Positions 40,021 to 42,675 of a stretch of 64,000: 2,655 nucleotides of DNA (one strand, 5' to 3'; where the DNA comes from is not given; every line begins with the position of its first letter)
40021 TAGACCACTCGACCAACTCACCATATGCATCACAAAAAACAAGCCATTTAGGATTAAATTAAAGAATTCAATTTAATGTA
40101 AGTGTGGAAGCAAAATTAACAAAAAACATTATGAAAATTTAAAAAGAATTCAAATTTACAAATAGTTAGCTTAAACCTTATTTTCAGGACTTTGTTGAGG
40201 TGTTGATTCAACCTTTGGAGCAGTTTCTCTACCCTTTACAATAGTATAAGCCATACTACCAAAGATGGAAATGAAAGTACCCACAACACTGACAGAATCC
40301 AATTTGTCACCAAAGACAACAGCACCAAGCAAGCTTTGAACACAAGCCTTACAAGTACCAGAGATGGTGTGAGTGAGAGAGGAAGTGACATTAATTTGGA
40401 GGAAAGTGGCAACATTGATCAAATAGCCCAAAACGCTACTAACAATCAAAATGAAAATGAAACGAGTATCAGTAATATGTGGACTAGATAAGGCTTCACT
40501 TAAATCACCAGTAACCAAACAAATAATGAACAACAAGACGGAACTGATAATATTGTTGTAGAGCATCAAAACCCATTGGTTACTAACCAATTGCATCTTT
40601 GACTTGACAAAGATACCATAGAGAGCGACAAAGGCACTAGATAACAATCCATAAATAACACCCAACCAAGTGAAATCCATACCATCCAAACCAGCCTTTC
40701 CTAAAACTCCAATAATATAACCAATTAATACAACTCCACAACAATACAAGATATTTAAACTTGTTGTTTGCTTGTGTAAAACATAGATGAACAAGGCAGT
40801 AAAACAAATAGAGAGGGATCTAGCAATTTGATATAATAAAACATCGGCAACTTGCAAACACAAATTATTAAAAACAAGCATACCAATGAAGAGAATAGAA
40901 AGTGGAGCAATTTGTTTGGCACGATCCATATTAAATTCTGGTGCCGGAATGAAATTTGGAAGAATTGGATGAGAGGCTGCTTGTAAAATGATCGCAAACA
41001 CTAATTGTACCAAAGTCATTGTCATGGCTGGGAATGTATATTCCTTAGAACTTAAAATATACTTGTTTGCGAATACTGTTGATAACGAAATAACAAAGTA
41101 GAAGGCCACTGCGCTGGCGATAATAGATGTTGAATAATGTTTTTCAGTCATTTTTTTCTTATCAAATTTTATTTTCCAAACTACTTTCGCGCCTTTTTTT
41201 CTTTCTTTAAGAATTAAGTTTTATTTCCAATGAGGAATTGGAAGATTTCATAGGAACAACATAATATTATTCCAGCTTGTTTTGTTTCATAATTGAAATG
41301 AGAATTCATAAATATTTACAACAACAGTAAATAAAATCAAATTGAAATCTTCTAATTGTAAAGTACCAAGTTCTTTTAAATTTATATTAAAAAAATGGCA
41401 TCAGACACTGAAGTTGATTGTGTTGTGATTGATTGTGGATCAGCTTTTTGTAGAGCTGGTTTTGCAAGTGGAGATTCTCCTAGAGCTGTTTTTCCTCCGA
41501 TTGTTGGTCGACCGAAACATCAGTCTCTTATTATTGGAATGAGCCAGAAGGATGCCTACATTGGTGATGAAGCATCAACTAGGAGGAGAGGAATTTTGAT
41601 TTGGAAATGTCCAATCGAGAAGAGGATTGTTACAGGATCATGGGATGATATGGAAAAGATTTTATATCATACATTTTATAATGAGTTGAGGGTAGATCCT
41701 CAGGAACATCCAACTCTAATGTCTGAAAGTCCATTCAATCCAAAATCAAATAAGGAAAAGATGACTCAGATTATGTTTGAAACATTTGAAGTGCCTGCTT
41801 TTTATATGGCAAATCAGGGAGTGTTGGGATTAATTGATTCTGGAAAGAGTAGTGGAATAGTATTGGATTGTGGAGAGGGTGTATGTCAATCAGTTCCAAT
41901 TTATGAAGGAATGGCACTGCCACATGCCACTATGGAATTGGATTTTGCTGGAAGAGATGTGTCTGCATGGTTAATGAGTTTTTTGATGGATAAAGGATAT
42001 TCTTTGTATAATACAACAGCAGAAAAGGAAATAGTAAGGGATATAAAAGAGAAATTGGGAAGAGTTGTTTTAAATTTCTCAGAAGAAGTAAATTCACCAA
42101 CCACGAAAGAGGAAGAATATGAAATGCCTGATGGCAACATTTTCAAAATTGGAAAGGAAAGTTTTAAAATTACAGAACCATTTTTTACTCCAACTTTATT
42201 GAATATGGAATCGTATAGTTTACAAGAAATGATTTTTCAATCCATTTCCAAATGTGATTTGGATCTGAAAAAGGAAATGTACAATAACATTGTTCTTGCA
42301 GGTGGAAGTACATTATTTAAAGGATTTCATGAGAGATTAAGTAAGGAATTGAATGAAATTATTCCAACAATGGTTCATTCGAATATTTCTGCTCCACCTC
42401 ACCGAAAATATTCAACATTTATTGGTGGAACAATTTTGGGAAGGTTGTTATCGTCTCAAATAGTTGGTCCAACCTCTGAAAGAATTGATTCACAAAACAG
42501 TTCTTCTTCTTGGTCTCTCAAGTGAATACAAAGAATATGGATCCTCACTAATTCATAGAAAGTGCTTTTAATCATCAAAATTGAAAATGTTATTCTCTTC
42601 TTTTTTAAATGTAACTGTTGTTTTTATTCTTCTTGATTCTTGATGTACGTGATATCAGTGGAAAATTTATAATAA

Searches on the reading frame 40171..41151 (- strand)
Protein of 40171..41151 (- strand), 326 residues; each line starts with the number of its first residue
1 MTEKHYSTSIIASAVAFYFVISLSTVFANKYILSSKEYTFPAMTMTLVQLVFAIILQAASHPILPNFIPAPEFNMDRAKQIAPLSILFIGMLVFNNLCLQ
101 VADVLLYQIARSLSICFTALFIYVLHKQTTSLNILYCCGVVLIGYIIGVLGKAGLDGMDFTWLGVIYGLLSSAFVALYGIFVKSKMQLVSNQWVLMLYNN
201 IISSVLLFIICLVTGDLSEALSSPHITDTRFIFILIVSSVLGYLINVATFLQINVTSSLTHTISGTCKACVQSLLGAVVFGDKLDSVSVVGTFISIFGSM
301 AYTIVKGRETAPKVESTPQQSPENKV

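Call 11: search_protein_families(library=pfam, proteins=[window:40171-41151:-], max_evalue=0.001)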
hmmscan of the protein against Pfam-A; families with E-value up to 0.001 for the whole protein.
window:40171-41151:- (326 aa): 2 families
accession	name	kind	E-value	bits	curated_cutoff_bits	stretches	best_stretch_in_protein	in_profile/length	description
PF03151.22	TPT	-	2.1e-19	70.5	30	1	12-302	4-290/291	Triose-phosphate Transporter family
PF00892.27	EamA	-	1.4e-07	32.3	28.2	1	163-300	2-131/135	EamA-like transporter family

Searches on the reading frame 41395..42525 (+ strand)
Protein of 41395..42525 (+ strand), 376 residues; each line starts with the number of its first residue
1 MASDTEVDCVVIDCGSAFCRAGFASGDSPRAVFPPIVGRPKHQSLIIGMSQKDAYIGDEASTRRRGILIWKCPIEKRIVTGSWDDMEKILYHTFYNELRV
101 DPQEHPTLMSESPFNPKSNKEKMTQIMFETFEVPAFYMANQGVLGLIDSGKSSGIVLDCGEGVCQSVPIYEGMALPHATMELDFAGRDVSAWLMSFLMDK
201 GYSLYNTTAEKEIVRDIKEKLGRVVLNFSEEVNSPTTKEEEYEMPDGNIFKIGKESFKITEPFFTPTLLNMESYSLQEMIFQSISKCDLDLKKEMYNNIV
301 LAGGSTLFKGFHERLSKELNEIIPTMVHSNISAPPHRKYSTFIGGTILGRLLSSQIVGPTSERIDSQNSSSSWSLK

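Call 11: search_protein_families(library=pfam, proteins=[window:41395-42525:+], max_evalue=0.001)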
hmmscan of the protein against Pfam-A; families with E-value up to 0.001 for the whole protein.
window:41395-42525:+ (376 aa): 1 family
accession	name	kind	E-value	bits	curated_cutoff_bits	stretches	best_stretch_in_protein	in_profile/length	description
PF00022.25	Actin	-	2.3e-97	326.6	27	1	6-351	3-384/410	Actin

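Call 13: list_cluster_members(proteins=[window:41395-42525:+, window:23627-26443:+, window:34696-35814:+, window:46858-48075:-, window:40171-41151:-])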
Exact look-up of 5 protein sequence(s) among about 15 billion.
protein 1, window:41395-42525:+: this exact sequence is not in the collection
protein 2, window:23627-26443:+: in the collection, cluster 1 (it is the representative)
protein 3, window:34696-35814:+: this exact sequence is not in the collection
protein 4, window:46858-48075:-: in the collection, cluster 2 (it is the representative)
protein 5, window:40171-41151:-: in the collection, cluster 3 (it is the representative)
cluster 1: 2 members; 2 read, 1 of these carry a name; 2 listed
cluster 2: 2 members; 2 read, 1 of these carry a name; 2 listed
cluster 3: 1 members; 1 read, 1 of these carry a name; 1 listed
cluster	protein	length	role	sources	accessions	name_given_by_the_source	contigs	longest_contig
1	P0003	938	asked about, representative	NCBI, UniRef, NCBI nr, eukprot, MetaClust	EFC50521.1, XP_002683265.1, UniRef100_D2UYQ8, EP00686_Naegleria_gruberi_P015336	predicted protein [Naegleria gruberi] | Predicted protein n=1 Tax=Naegleria gruberi TaxID=5762 RepID=D2UYQ8_NAEGR | uncharacterized protein NAEGRDRAFT_45237 [Naegleria gruberi]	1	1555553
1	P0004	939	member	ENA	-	-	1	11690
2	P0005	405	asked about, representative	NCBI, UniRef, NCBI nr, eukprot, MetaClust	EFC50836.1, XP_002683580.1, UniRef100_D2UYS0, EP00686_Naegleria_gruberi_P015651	predicted protein [Naegleria gruberi] | Predicted protein n=1 Tax=Naegleria gruberi TaxID=5762 RepID=D2UYS0_NAEGR | uncharacterized protein NAEGRDRAFT_45247 [Naegleria gruberi]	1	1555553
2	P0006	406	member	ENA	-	-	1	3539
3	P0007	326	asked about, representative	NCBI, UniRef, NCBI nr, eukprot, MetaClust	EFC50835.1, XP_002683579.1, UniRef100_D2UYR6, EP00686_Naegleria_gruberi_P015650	predicted protein [Naegleria gruberi] | Predicted protein n=1 Tax=Naegleria gruberi TaxID=5762 RepID=D2UYR6_NAEGR | uncharacterized protein NAEGRDRAFT_29369 [Naegleria gruberi]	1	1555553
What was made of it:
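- Three neighbouring ORFs are exact matches to N. gruberi proteins on a 1.56-Mb scaffold (call 13).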
